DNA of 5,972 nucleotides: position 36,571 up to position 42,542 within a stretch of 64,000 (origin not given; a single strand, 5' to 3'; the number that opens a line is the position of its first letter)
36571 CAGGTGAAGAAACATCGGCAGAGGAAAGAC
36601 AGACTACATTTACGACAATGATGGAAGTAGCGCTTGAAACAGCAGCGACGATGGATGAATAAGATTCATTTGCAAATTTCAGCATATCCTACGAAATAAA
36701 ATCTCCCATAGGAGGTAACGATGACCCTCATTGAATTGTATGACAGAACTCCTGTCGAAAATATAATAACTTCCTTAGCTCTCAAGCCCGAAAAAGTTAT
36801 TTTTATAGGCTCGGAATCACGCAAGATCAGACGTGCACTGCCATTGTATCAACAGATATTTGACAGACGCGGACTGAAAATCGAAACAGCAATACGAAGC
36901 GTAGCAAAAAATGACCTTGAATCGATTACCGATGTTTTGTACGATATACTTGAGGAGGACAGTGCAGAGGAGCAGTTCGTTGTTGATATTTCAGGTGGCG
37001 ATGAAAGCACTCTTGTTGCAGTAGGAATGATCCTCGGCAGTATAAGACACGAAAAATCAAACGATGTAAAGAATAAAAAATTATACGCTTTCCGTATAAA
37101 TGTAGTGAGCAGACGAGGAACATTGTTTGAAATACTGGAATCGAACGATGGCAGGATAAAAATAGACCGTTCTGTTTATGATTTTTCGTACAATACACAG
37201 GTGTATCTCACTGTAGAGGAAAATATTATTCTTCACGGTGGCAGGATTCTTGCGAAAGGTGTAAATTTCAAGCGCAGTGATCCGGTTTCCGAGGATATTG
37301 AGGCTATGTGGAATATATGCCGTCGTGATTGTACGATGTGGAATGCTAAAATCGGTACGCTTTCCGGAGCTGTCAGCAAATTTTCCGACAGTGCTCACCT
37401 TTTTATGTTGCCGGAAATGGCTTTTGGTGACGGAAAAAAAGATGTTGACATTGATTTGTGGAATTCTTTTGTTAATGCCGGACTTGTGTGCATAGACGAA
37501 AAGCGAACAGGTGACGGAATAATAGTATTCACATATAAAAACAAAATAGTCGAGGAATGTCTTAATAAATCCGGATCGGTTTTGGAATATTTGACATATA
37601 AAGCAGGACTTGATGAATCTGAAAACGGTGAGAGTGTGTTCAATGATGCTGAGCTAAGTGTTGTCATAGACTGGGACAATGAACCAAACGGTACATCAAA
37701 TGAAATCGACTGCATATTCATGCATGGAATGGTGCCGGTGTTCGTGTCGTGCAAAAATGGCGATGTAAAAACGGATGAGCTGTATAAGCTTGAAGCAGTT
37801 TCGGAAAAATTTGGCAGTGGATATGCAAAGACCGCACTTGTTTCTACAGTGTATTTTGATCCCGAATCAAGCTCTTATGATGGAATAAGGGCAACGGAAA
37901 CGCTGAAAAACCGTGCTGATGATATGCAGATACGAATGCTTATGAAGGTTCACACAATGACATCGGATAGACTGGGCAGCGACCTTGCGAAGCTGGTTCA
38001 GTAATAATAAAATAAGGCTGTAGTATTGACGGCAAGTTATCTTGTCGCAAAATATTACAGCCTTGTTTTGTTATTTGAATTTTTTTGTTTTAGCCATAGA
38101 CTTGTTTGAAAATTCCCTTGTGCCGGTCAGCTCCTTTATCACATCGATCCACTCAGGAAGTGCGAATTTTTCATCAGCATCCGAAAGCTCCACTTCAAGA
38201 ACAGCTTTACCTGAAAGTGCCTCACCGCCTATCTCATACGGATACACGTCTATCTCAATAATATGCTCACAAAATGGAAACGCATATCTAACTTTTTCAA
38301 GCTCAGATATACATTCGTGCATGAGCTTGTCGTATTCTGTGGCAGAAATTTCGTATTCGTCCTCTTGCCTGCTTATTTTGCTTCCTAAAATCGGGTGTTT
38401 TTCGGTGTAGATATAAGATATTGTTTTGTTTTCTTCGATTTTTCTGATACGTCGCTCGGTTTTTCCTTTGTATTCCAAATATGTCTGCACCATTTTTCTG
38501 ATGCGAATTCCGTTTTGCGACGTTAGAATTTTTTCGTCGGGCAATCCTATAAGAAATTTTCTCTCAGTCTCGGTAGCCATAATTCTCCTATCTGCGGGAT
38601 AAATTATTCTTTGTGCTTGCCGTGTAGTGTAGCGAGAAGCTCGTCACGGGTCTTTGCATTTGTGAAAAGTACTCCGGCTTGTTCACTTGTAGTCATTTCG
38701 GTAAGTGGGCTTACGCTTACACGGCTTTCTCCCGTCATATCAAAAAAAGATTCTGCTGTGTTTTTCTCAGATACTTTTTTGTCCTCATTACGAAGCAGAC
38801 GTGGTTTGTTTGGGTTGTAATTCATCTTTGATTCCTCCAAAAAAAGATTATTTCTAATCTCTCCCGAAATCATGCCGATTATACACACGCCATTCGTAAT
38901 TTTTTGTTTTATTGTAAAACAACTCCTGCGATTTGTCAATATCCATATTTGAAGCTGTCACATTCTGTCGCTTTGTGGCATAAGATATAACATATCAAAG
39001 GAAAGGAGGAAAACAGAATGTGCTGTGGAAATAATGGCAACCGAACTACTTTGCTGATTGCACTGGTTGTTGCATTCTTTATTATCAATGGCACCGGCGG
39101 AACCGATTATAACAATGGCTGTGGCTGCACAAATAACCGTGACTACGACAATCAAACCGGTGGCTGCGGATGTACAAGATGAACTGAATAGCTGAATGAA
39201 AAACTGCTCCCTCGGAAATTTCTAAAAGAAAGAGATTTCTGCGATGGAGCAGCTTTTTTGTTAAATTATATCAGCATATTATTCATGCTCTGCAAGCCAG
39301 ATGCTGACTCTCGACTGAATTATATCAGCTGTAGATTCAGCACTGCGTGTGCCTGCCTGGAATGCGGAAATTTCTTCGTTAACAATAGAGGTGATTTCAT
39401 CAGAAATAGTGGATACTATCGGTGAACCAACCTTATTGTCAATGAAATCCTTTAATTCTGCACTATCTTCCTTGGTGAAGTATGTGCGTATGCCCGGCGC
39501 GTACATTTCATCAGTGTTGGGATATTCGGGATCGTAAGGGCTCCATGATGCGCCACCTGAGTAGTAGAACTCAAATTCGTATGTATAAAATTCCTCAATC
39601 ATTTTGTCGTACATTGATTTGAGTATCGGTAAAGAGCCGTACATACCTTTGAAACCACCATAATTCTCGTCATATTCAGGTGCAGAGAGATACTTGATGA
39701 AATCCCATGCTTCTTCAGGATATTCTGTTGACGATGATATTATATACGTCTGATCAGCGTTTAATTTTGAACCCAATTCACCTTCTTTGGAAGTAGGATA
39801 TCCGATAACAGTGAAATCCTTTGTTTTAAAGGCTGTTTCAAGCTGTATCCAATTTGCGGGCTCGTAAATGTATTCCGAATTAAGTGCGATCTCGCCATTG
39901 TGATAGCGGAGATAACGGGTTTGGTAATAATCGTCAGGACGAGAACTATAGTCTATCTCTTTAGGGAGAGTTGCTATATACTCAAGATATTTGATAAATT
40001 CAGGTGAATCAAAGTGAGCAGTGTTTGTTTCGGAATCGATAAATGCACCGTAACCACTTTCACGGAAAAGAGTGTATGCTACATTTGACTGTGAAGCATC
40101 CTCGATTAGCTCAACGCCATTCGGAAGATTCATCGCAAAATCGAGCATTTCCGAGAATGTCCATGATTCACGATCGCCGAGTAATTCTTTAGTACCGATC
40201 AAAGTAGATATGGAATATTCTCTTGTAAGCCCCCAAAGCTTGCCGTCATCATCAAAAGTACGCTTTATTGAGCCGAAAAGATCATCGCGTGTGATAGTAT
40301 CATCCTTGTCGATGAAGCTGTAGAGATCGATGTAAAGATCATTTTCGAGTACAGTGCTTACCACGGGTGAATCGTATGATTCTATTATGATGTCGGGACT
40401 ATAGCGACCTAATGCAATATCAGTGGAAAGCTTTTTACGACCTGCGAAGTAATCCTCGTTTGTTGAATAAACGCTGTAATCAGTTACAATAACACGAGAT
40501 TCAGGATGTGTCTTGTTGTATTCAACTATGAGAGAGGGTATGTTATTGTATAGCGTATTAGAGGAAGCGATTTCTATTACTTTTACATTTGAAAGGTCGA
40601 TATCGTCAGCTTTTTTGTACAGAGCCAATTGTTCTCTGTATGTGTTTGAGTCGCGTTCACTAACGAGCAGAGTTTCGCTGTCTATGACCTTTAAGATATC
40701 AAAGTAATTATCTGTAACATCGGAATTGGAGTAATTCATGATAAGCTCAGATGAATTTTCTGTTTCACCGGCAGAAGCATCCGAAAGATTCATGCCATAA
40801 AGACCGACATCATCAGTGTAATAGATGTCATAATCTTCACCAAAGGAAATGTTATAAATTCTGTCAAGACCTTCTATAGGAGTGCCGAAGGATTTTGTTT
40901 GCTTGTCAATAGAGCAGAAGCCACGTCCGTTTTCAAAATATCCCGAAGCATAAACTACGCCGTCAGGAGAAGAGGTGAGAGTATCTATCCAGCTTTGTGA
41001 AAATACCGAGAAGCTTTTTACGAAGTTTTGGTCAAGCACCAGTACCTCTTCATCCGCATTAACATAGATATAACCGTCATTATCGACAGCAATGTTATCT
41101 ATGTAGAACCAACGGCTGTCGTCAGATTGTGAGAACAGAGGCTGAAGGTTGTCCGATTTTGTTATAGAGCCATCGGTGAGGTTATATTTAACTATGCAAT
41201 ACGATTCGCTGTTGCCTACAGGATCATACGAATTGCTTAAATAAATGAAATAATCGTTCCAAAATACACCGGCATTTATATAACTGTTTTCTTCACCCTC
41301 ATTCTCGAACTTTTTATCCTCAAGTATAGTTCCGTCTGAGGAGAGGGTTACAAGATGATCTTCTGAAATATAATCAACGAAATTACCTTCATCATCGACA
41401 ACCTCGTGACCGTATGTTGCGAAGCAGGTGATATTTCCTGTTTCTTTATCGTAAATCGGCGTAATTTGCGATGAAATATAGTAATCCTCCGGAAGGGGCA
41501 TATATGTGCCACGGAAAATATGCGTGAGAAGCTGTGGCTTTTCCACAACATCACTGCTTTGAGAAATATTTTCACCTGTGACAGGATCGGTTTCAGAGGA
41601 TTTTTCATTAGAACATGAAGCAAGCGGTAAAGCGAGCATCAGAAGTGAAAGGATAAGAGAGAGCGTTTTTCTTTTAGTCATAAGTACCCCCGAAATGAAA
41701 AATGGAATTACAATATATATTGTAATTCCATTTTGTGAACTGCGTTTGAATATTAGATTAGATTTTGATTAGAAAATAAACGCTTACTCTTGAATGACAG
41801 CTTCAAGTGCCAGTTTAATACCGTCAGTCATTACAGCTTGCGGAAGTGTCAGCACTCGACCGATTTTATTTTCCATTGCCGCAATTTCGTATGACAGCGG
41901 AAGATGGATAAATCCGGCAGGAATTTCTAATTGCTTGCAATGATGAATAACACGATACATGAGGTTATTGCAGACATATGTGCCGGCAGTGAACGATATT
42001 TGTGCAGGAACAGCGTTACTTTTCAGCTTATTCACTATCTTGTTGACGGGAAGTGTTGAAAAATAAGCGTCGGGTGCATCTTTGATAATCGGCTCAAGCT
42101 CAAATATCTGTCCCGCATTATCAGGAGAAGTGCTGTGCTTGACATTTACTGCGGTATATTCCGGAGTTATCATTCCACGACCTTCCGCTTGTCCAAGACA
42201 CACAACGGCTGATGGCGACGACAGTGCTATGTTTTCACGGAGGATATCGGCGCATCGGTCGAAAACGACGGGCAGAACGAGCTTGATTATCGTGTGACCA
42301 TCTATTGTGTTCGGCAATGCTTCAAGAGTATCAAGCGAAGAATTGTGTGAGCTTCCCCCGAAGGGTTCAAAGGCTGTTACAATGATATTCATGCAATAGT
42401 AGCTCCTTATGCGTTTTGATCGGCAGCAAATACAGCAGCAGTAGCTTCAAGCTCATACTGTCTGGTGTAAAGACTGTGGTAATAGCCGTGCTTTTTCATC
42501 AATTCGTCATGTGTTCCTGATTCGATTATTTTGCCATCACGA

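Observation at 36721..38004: Orphan CARF + PD-(D/E)xK protein (Card1/Can2-like) with no CRISPR-Cas partner, encoded as the last gene of a nucleoside-salvage operon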

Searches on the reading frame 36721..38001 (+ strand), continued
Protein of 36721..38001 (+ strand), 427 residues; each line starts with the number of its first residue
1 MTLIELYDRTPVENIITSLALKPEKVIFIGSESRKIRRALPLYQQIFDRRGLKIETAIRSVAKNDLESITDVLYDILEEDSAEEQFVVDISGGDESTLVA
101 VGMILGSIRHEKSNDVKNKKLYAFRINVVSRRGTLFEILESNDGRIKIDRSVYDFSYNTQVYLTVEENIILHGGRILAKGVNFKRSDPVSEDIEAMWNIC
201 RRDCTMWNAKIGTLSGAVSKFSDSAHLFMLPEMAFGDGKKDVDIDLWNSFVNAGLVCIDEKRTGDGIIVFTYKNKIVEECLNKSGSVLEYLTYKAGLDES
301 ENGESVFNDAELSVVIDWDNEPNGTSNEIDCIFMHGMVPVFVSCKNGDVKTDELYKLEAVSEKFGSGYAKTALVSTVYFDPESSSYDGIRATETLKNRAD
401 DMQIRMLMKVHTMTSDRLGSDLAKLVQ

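Call 82: find_encoding_contigs(protein=P0113, flank=10000, max_places=1)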
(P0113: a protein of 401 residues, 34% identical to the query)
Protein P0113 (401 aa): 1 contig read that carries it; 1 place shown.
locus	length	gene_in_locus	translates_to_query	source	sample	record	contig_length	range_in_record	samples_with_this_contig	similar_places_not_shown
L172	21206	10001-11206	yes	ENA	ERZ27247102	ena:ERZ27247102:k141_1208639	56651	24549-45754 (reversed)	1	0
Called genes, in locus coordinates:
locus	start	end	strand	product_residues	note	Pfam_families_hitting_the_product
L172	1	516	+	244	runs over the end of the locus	PF20434:BD-FAE, PF07859:Abhydrolase_3 (weak), PF01738:DLH, PF00326:Peptidase_S9 (weak)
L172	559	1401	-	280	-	-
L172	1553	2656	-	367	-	PF00005:ABC_tran, PF03215:Rad17 (weak), PF02463:SMC_N (weak), PF13304:AAA_21 (faint), PF17912:OB_MalK, PF08402:TOBE_2 (weak)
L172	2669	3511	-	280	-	PF00528:BPD_transp_1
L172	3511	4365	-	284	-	PF00528:BPD_transp_1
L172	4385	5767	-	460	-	PF01547:SBP_bac_1, PF13416:SBP_bac_8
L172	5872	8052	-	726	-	PF07501:G5, PF01551:Peptidase_M23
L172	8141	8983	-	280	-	PF01370:Epimerase, PF04321:RmlD_sub_bind, PF01073:3Beta_HSD, PF07993:NAD_binding_4, PF02719:Polysacc_synt_2, PF16363:GDP_Man_Dehyd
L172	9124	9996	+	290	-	PF00288:GHMP_kinases_N, PF08544:GHMP_kinases_C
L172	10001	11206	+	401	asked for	PF09002:Card1_endonuc (weak)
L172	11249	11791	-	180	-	PF10688:Imp-YgjV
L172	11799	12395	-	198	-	PF22624:AASDHPPT_N, PF01648:ACPS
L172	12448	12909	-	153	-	PF02681:DUF212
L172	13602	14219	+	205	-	PF04471:Mrr_cat, PF22722:NA-iREase1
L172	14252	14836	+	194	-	-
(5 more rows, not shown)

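Call 83: find_encoding_contigs(protein=P0061, flank=10000, max_places=1)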
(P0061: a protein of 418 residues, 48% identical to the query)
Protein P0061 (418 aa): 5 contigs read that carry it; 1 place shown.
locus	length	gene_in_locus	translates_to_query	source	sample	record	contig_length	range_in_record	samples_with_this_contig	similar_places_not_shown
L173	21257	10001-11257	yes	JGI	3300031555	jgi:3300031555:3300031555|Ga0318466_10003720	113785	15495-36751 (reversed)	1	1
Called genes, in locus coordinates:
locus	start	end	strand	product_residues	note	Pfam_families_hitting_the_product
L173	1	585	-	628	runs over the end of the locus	PF01541:GIY-YIG, PF27096:UvrC_M, PF02151:UVR, PF22920:UvrC_RNaseH, PF08459:UvrC_RNaseH_dom, PF12826:HHH_2, PF14520:HHH_5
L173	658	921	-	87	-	PF00381:PTS-HPr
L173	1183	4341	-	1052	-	PF00133:tRNA-synt_1, PF01406:tRNA-synt_1e (faint), PF09334:tRNA-synt_1g, PF08264:Anticodon_1, PF19302:DUF5915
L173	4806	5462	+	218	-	PF00702:Hydrolase, PF12710:HAD, PF13419:HAD_2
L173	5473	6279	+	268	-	PF02811:PHP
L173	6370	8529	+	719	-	PF02901:PFL-like, PF01228:Gly_radical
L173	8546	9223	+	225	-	PF01791:DeoC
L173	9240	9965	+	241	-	PF01048:PNP_UDP_1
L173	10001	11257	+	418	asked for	PF09002:Card1_endonuc (weak)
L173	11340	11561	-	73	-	-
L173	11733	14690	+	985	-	PF00675:Peptidase_M16 (weak), PF05193:Peptidase_M16_C, PF08367:M16C_assoc, PF22516:PreP_C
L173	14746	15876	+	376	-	-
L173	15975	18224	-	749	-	PF02463:SMC_N (faint), PF13175:AAA_15, PF13476:AAA_23, PF13514:AAA_27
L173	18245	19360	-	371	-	PF00149:Metallophos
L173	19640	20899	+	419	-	PF09587:PGA_cap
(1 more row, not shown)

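Call 85: search_dna_similar(query=window:36721-38001:+, collection=plasmids, mode=protein, max_evalue=0.001, max_rows=15)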
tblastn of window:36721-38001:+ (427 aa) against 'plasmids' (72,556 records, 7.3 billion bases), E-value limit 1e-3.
No match.

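Call 86: search_dna_similar(query=window:36721-38001:+, collection=phages, mode=protein, max_evalue=0.001, max_rows=15)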
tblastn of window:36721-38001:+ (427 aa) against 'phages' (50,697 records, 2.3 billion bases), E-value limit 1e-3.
No match.

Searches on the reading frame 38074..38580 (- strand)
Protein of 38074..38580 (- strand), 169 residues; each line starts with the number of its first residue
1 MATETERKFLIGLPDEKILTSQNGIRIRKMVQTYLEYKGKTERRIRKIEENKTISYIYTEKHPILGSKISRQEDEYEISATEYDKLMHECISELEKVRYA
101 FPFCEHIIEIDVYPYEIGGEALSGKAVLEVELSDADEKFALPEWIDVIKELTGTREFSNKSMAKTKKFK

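Call 11: search_protein_families(library=pfam, proteins=[window:38074-38580:-], max_evalue=0.001)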
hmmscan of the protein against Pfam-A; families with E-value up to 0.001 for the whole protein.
window:38074-38580:- (169 aa): 0 families

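Call 23: search_protein_families(library=pfam, proteins=[window:38074-38580:-], max_evalue=0.1)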
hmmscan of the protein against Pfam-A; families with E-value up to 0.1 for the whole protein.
window:38074-38580:- (169 aa): 0 families

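Call 24: search_protein_families(library=ncbifam, proteins=[window:38074-38580:-], max_evalue=0.1)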
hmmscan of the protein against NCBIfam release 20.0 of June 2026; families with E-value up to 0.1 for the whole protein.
window:38074-38580:- (169 aa): 1 family
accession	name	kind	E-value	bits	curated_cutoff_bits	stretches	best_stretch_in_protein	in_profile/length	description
NF004559.0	PRK05899.2-5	equivalog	0.028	12.6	488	1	11-96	440-523/627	transketolase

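Call 56: search_solved_structures(query=window:38074-38580:-, max_evalue=10, show_alignments=2)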
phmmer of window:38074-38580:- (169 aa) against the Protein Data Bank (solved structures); distinct sequences matched with E-value up to 10: 6.
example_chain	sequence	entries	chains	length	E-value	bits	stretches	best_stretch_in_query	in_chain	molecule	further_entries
3typ_A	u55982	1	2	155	0.00036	24.2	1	1-163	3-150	Uncharacterized protein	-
2fbl_A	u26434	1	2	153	0.00091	22.8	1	3-163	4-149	hypothetical protein NE1496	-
4u5x_A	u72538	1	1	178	0.52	13.9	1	5-49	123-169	Rac-like GTP-binding protein 1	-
5tu7_A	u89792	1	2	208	0.82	13.2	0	40-93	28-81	Accumulation-associated protein Aap G511-spacer-G513 (consensus G5-spacer-consensus G5)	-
4fun_A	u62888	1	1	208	1.2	12.7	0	40-89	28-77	Accumulation associated protein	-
4fuo_A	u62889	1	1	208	1.2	12.7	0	40-89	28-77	Accumulation associated protein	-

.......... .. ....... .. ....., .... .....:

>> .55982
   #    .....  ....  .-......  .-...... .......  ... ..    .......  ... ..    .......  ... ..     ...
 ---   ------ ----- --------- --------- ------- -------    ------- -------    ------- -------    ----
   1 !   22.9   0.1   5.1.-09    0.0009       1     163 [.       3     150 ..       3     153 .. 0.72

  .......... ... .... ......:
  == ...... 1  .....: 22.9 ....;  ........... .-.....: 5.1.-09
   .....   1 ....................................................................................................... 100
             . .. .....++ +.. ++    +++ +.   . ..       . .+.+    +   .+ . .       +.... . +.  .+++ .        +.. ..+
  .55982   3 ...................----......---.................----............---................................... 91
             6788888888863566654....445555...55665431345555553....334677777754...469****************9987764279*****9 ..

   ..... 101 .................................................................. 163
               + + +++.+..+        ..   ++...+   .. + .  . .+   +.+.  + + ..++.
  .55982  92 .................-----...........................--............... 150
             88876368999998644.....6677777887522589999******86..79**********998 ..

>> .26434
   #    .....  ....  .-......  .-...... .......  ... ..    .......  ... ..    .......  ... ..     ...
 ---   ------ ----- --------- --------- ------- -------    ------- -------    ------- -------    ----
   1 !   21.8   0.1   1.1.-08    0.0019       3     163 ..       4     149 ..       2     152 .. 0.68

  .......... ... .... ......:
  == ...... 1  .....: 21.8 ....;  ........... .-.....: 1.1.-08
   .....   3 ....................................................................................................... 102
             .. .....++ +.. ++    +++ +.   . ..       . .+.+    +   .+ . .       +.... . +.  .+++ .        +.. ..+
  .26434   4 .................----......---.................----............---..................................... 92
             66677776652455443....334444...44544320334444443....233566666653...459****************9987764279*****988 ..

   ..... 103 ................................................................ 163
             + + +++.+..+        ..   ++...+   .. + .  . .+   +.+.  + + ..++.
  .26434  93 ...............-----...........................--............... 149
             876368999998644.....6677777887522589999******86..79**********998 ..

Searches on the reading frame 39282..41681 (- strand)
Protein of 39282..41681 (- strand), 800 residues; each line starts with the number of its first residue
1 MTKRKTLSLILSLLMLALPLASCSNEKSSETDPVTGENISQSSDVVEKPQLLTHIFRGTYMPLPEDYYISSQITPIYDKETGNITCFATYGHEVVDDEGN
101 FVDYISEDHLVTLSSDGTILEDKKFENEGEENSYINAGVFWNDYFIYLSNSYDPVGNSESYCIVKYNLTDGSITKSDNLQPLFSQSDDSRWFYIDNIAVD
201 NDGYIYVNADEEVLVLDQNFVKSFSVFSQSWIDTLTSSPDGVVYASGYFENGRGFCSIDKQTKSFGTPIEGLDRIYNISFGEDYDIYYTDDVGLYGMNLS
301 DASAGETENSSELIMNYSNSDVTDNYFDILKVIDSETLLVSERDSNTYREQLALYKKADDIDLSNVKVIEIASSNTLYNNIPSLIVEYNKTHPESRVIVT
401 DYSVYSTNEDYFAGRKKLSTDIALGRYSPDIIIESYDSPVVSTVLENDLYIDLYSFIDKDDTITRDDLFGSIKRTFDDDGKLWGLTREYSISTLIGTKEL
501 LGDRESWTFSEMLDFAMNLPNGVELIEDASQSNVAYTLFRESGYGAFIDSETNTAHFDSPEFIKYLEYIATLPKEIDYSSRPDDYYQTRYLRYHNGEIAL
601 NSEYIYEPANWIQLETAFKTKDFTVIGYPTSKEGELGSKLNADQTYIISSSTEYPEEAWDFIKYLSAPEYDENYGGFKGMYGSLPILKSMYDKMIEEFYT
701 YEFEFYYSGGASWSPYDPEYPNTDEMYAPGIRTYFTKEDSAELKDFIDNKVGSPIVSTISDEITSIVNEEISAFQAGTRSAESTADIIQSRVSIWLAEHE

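Call 11: search_protein_families(library=pfam, proteins=[window:39282-41681:-], max_evalue=0.001)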
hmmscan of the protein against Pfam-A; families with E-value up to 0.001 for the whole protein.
window:39282-41681:- (800 aa): 2 families
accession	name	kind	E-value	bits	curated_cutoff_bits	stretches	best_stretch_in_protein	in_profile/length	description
PF13416.11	SBP_bac_8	-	1.9e-14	54.6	27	1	407-692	17-267/279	Bacterial extracellular solute-binding protein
PF01547.30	SBP_bac_1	-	8.2e-08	33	26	1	381-670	10-305/307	Bacterial extracellular solute-binding protein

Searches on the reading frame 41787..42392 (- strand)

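Call 11: search_protein_families(library=pfam, proteins=[window:41787-42392:-], max_evalue=0.001)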
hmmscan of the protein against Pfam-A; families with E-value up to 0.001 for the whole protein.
window:41787-42392:- (202 aa): 1 family
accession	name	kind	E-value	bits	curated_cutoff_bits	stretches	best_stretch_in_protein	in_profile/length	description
PF01470.22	Peptidase_C15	-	9.5e-52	176.4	22.7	1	1-201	1-203/204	Pyroglutamyl peptidase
